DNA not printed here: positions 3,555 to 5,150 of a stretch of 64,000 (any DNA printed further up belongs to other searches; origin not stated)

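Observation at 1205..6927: Divergent acyl / aminoacyl tailoring cassette: ATP-grasp, GNAT, PaaK-like ligase, two NeuD/PglD-like acyltransferases and a CapA-like protein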

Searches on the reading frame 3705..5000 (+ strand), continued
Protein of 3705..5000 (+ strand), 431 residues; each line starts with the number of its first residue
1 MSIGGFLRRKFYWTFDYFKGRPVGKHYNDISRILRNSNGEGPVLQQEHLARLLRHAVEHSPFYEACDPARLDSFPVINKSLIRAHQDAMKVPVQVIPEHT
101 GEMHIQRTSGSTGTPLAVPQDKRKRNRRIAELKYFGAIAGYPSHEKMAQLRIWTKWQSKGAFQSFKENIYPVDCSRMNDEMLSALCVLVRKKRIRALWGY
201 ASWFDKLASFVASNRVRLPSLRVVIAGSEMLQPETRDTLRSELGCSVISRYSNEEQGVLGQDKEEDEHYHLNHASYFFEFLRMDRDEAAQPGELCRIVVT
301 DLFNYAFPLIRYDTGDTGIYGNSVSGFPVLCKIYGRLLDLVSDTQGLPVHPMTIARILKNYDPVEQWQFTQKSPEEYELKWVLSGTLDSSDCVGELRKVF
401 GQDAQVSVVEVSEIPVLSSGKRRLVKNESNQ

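Call 28: find_encoding_contigs(protein=P0105, flank=10000, max_places=1)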
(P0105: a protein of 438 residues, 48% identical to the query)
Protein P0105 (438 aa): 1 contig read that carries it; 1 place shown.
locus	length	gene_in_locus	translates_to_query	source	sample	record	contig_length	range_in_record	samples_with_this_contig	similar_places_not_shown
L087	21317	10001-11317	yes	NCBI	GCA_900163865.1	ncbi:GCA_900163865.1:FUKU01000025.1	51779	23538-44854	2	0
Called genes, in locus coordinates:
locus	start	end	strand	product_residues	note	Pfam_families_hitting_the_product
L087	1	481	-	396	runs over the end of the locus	-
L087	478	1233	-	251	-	PF13620:CarboxypepD_reg (weak), PF13715:CarbopepD_reg_2, PF07715:Plug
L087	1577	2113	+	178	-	-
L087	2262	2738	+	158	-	PF01467:CTP_transf_like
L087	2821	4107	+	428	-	PF03721:UDPG_MGDP_dh_N, PF00984:UDPG_MGDP_dh, PF03720:UDPG_MGDP_dh_C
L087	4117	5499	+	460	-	PF03721:UDPG_MGDP_dh_N, PF00984:UDPG_MGDP_dh, PF03720:UDPG_MGDP_dh_C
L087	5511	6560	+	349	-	PF01073:3Beta_HSD, PF01370:Epimerase, PF02719:Polysacc_synt_2, PF04321:RmlD_sub_bind, PF07993:NAD_binding_4, PF16363:GDP_Man_Dehyd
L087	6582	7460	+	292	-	PF00483:NTP_transferase, PF12804:NTP_transf_3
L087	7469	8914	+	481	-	PF01943:Polysacc_synt, PF13440:Polysacc_synt_3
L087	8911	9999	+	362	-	PF01041:DegT_DnrJ_EryC1, PF00155:Aminotran_1_2 (weak), PF01212:Beta_elim_lyase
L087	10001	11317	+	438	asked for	PF27533:CapK_C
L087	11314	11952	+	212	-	PF25087:GMPPB_C (weak), PF00132:Hexapep (faint)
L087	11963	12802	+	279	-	PF00535:Glycos_transf_2, PF13641:Glyco_tranf_2_3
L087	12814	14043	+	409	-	PF04932:Wzy_C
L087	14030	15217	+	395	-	PF20706:GT4-conflict, PF00534:Glycos_transf_1, PF13692:Glyco_trans_1_4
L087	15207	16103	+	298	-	-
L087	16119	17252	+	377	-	PF00534:Glycos_transf_1, PF13692:Glyco_trans_1_4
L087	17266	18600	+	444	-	-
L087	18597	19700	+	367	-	PF02350:Epimerase_2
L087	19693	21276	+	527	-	PF16889:Hepar_II_III_N, PF07940:Hepar_II_III_C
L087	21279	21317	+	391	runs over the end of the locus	PF00534:Glycos_transf_1, PF13692:Glyco_trans_1_4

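Call 34: search_protein_families(library=ncbifam, proteins=[L001:6270-7427:-, L001:4556-6247:-, L001:3451-4563:-, L001:2579-3466:-, L001:1411-2478:-, L001:311-1411:-], max_evalue=0.00001)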
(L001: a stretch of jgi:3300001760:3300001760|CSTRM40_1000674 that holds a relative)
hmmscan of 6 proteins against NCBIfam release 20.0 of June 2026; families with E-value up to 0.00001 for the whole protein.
L001:6270-7427:- (385 aa): 5 families
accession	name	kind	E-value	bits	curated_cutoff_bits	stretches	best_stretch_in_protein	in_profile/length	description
NF009948.0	PRK13412.1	equivalog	1.8e-13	49.1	721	1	301-379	868-946/974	bifunctional fucokinase/fucose-1-phosphate guanylyltransferase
TIGR02199.1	rfaE_dom_II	equivalog_domain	4.5e-13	49.2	181.5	1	10-76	14-82/144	D-glycero-beta-D-manno-heptose 1-phosphate adenylyltransferase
TIGR00125.1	cyt_tran_rel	domain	3.3e-11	43.2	27.7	1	10-72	2-63/65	adenylyltransferase/cytidyltransferase family protein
NF008454.0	PRK11316.1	equivalog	1.9e-10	40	521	1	10-72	343-407/475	bifunctional D-glycero-beta-D-manno-heptose-7-phosphate kinase/D-glycero-beta-D-manno-heptose 1-phosphate adenylyltransferase HldE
NF001985.0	PRK00777.1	subfamily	7e-08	32.7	104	1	8-67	5-64/157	pantetheine-phosphate adenylyltransferase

L001:4556-6247:- (563 aa): 52 families (the best 25 are shown)
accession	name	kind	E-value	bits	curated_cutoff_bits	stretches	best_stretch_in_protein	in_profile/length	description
TIGR00118.1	acolac_lg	equivalog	2.5e-67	227.6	538.35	1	5-543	7-531/557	biosynthetic-type acetolactate synthase large subunit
NF006052.0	PRK08199.1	subfamily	2.8e-67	227.3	539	1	5-544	14-535/559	thiamine pyrophosphate protein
NF005039.0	PRK06456.1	equivalog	1.6e-61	208.5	868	1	5-545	8-543/572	acetolactate synthase large subunit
NF006378.0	PRK08617.1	equivalog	8.3e-60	202.7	510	1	4-545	13-537/556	acetolactate synthase AlsS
NF006524.0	PRK08978.1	equivalog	1e-59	202.3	738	1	4-534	6-513/548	acetolactate synthase 2 catalytic subunit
NF004710.0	PRK06048.1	equivalog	2.4e-59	201.3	976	1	4-543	13-534/561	acetolactate synthase large subunit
NF004919.0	PRK06276.1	equivalog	8.1e-59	199.4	866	1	4-537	6-530/582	acetolactate synthase large subunit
NF006187.0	PRK08322.1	equivalog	4.8e-58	196.9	509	1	5-545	8-527/548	acetolactate synthase large subunit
NF006016.1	PRK08155.1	equivalog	6e-56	190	870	1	5-544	9-530/554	acetolactate synthase large subunit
NF005584.0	PRK07282.1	equivalog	3.4e-55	187.6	970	1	5-484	16-479/566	acetolactate synthase large subunit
NF005860.0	PRK07789.1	equivalog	1.4e-52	178.9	881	1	5-543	40-575/615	acetolactate synthase large subunit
NF006581.0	PRK09107.1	equivalog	3.1e-52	177.7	974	1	5-531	17-539/595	acetolactate synthase 3 large subunit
NF005712.0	PRK07524.1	subfamily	3.2e-52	177.7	500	1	4-543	8-526/536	5-guanidino-2-oxopentanoate decarboxylase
NF005651.0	PRK07418.1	subfamily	8.8e-52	176.1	942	1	5-543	25-556/617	acetolactate synthase large subunit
NF006122.0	PRK08266.1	subfamily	4.3e-51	174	571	1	5-545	10-523/543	hypothetical protein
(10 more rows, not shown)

L001:3451-4563:- (370 aa): 4 families
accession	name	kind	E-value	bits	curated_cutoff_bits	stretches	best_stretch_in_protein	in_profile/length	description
NF009402.0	PRK12767.1-1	equivalog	1.8e-32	112.4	218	1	6-324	2-297/329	carbamoyl phosphate synthase-like protein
NF009406.0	PRK12767.1-5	equivalog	5.7e-11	42.1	271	1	8-200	4-193/327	carbamoyl phosphate synthase-like protein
NF009403.0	PRK12767.1-2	equivalog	1.3e-10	41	286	1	8-197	2-185/342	carbamoyl phosphate synthase-like protein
NF009404.0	PRK12767.1-3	equivalog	2e-06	26.9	316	0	36-307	29-288/344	carbamoyl phosphate synthase-like protein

L001:2579-3466:- (295 aa): 6 families
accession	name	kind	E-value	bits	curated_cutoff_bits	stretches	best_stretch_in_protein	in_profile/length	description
TIGR01746.1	Thioester-redct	subfamily_domain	2.9e-10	39.9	213.35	1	43-162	87-207/371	thioester reductase domain-containing protein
NF042422.1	oxyalk_red_OleD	equivalog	5.6e-07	29.2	580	0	46-239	64-251/329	2-alkyl-3-oxoalkanoate reductase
NF047837.1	UDPAcbARedWbcJ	equivalog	6.4e-07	28.6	500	0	3-89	2-94/372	UDP-2-acetamido-2,6-beta-L-arabino-hexul-4-ose reductase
TIGR01181.1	dTDP_gluc_dehyt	equivalog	2.9e-06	26.6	365.1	0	61-210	95-237/321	dTDP-glucose 4,6-dehydratase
TIGR01179.1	galE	equivalog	4.9e-06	25.6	262.3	0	3-31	1-29/332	UDP-glucose 4-epimerase GalE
TIGR03466.1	HpnA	hypoth_equivalog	9.9e-06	24.7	367.65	0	3-31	2-30/327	hopanoid-associated sugar epimerase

L001:1411-2478:- (355 aa): 11 families
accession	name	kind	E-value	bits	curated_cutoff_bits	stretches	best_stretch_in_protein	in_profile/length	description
TIGR01472.1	gmd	equivalog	7.1e-172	571.2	415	1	2-347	1-341/342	GDP-mannose 4,6-dehydratase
TIGR04180.1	EDH_00030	hypoth_equivalog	8e-31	107.2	475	1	5-329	2-295/297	NAD-dependent 4,6-dehydratase LegB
TIGR01181.1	dTDP_gluc_dehyt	equivalog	1.9e-30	106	365.1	1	49-342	40-309/321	dTDP-glucose 4,6-dehydratase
TIGR02622.1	CDP_4_6_dhtase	equivalog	3e-22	79.2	278.45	1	2-178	5-172/352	CDP-glucose 4,6-dehydratase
NF007582.0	PRK10217.1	equivalog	1e-20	74.1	698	1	1-342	1-329/355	dTDP-glucose 4,6-dehydratase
TIGR01179.1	galE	equivalog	2e-20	72.9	262.3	1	4-339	2-320/332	UDP-glucose 4-epimerase GalE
NF007490.0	PRK10084.1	subfamily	2.1e-17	63.2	649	1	39-246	30-249/361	dTDP-glucose 4,6-dehydratase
TIGR03466.1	HpnA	hypoth_equivalog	7.8e-08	31.6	367.65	1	3-173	2-151/327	hopanoid-associated sugar epimerase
NF041015.1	UDPsulfquin_syn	equivalog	1e-07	31.3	575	1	3-141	2-149/384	UDP-sulfoquinovose synthase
NF043036.1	ErythonDh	equivalog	3.6e-07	29.7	325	1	3-174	2-163/321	D-erythronate dehydrogenase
NF007956.0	PRK10675.1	subfamily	5.9e-07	28.9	394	1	4-166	3-155/338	UDP-glucose 4-epimerase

L001:311-1411:- (366 aa): 5 families
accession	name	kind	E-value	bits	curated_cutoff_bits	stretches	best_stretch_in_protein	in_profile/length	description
NF047922.1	GDPFucSynFcl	equivalog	1.6e-128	428.5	500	2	4-194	2-191/308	GDP-L-fucose synthase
TIGR01181.1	dTDP_gluc_dehyt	equivalog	1.1e-11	44.4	365.1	1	243-365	200-312/321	dTDP-glucose 4,6-dehydratase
TIGR04180.1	EDH_00030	hypoth_equivalog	2.4e-11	43.3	475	1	43-193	59-197/297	NAD-dependent 4,6-dehydratase LegB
TIGR01179.1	galE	equivalog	2.7e-08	33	262.3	0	40-151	54-159/332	UDP-glucose 4-epimerase GalE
NF042422.1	oxyalk_red_OleD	equivalog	6.6e-06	25.7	580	0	6-194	2-189/329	2-alkyl-3-oxoalkanoate reductase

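Call 38: list_cluster_members(proteins=[P0121, window:3705-5000:+, window:1693-2874:-])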
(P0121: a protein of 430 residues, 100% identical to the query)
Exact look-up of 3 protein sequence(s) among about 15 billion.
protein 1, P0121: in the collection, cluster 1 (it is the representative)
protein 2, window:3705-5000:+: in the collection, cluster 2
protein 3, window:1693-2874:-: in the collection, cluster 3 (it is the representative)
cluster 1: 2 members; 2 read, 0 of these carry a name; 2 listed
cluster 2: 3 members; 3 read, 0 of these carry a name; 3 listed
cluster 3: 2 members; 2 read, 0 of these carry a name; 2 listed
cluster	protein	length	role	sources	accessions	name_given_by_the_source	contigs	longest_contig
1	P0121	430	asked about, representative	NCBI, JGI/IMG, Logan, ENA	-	-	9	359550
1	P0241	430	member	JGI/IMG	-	-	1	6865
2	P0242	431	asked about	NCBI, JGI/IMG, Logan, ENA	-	-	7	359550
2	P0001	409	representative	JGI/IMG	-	-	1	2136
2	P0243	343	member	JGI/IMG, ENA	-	-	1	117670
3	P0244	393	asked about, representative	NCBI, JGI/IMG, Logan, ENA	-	-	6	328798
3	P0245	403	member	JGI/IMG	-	-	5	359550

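Call 45: search_dna_similar(query=window:3705-5000:+, collection=plasmids, mode=protein, max_rows=15)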
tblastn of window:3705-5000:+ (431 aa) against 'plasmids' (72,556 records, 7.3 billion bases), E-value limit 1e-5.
Records with a match: 23; places in all: 24; records where one place covers at least 80% of the query: 18.
Best place of each record, by identity: <60% 23.
By first word of the organism name: Vibrio 3; Bacillus 3; Methanosarcina 2; Deinococcus 2; Shinella 2; Pseudoalteromonas 1; Roseobacter 1; Burkholderia 1; Mariluticola 1; Methanohalobium 1; and 6 more.
By predicted mobility (MOB-suite, as given by PLSDB): non-mobilizable 20; mobilizable 2; conjugative 1.
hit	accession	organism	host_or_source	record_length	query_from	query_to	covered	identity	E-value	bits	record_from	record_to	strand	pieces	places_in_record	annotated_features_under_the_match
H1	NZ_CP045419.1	Pseudoalteromonas sp. THAF3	pure culture,Surface of a polyethylene ...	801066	45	423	88%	27.3%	4e-18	95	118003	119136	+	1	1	phenylacetate--CoA ligase family protein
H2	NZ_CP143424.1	Roseobacter litoralis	Fucus vesiculosus var. spiralis,cell ...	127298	49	422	87%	27.2%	2e-21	105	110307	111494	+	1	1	glycosyltransferase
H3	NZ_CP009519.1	Methanosarcina vacuolata Z-761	-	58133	44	423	88%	26.3%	3e-22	107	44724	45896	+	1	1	phenylacetate--CoA ligase family protein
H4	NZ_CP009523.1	Methanosarcina sp. Kolksee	-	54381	44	423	88%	26.3%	3e-22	107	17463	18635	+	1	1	phenylacetate--CoA ligase family protein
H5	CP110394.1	Burkholderia sp. JSH-S8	Tetrastigma hemsleyanum Diels et Gilg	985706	1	424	98%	23.2%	2e-21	104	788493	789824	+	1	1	AMP-binding protein | hypothetical protein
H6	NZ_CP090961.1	Mariluticola halotolerans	sea sediment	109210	44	428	89%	25.5%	4e-15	85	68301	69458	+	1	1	hypothetical protein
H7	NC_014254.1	Methanohalobium evestigatum Z-7303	-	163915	44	425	89%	25.7%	6e-27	121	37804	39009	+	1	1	phenylacetate--CoA ligase family protein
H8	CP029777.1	Deinococcus actinosclerus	mixed culture,wastewater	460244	39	423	89%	24.6%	8e-15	84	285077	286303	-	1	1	capsule biosynthesis protein CapK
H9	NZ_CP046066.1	Vibrio sp. THAF191d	pure culture,Surface of a polyethylene ...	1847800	70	423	82%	26.0%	2e-15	86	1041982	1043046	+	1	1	none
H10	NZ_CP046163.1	Vibrio sp. THAF191c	pure culture,Surface of a polyethylene ...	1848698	70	423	82%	26.0%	2e-15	86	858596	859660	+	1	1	none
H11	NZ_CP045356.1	Vibrio sp. THAF64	pure culture,Surface of a sandy ...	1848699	70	423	82%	26.0%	2e-15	86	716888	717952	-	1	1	none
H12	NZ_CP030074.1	Streptomyces cadmiisoli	Whole organism,soil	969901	44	407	84%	24.7%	5e-12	76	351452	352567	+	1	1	AMP-binding protein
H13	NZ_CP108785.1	Embleya sp. NBC_00888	-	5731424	45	425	88%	23.5%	3e-13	79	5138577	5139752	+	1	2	none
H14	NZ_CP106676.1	Bacillus cereus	cell culture,soil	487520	48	421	87%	23.6%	3e-8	64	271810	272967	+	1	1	AMP-binding protein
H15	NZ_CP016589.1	Bacillus thuringiensis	Mono isolate,Ginseng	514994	48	421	87%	23.6%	3e-8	64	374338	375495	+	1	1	AMP-binding protein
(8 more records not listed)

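Call 46: find_encoding_contigs(protein=P0053, flank=8000, max_places=2)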
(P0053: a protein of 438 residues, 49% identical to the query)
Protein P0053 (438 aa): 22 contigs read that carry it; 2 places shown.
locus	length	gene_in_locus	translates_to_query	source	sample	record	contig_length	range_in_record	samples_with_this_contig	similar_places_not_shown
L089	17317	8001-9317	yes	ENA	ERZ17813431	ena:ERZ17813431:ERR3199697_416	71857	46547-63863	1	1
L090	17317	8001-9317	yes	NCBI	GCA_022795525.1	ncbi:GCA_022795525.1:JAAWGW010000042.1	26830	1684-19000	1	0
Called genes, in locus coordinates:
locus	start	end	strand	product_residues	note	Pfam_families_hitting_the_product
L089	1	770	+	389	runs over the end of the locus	PF09314:DUF1972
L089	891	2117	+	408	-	PF13439:Glyco_transf_4, PF13477:Glyco_trans_4_2 (weak), PF13579:Glyco_trans_4_4 (weak), PF00534:Glycos_transf_1, PF13692:Glyco_trans_1_4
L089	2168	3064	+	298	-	PF02485:Branch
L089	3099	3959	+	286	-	PF00535:Glycos_transf_2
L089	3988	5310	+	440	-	PF04932:Wzy_C (weak)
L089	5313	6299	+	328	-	PF00535:Glycos_transf_2, PF13641:Glyco_tranf_2_3 (weak)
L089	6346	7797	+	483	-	PF01943:Polysacc_synt, PF13440:Polysacc_synt_3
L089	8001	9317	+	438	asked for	PF00501:AMP-binding (weak), PF27533:CapK_C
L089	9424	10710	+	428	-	PF09587:PGA_cap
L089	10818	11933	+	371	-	PF00155:Aminotran_1_2, PF00266:Aminotran_5 (faint), PF01041:DegT_DnrJ_EryC1, PF01053:Cys_Met_Meta_PP (faint), PF01212:Beta_elim_lyase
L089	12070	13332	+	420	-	PF02655:ATP-grasp_3 (weak), PF02786:CPSase_L_D2, PF07478:Dala_Dala_lig_C, PF13535:ATP-grasp_4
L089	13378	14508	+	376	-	PF01757:Acyl_transf_3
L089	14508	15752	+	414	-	PF04577:Glyco_transf_61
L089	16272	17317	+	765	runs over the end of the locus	PF13328:HD_4, PF01966:HD, PF04607:RelA_SpoT, PF02824:TGS, PF19296:RelA_AH, PF28438:RelA_RIS, PF01842:ACT (weak), PF13291:ACT_4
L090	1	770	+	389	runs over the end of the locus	PF09314:DUF1972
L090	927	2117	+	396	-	PF13439:Glyco_transf_4, PF13477:Glyco_trans_4_2 (weak), PF13579:Glyco_trans_4_4 (weak), PF00534:Glycos_transf_1, PF13692:Glyco_trans_1_4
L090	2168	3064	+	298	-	PF02485:Branch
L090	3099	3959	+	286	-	PF00535:Glycos_transf_2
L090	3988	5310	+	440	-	PF04932:Wzy_C (weak)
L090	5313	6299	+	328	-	PF00535:Glycos_transf_2, PF13641:Glyco_tranf_2_3 (weak)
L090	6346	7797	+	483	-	PF01943:Polysacc_synt, PF13440:Polysacc_synt_3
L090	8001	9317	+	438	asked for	PF00501:AMP-binding (weak), PF27533:CapK_C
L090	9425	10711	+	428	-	PF09587:PGA_cap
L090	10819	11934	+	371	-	PF00155:Aminotran_1_2, PF00266:Aminotran_5 (faint), PF01041:DegT_DnrJ_EryC1, PF01053:Cys_Met_Meta_PP (faint), PF01212:Beta_elim_lyase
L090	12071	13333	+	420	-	PF02655:ATP-grasp_3 (weak), PF02786:CPSase_L_D2, PF07478:Dala_Dala_lig_C, PF13535:ATP-grasp_4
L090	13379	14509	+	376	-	PF01757:Acyl_transf_3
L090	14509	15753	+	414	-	PF04577:Glyco_transf_61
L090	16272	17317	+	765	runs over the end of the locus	PF13328:HD_4, PF01966:HD, PF04607:RelA_SpoT, PF02824:TGS, PF19296:RelA_AH, PF28438:RelA_RIS, PF01842:ACT (weak), PF13291:ACT_4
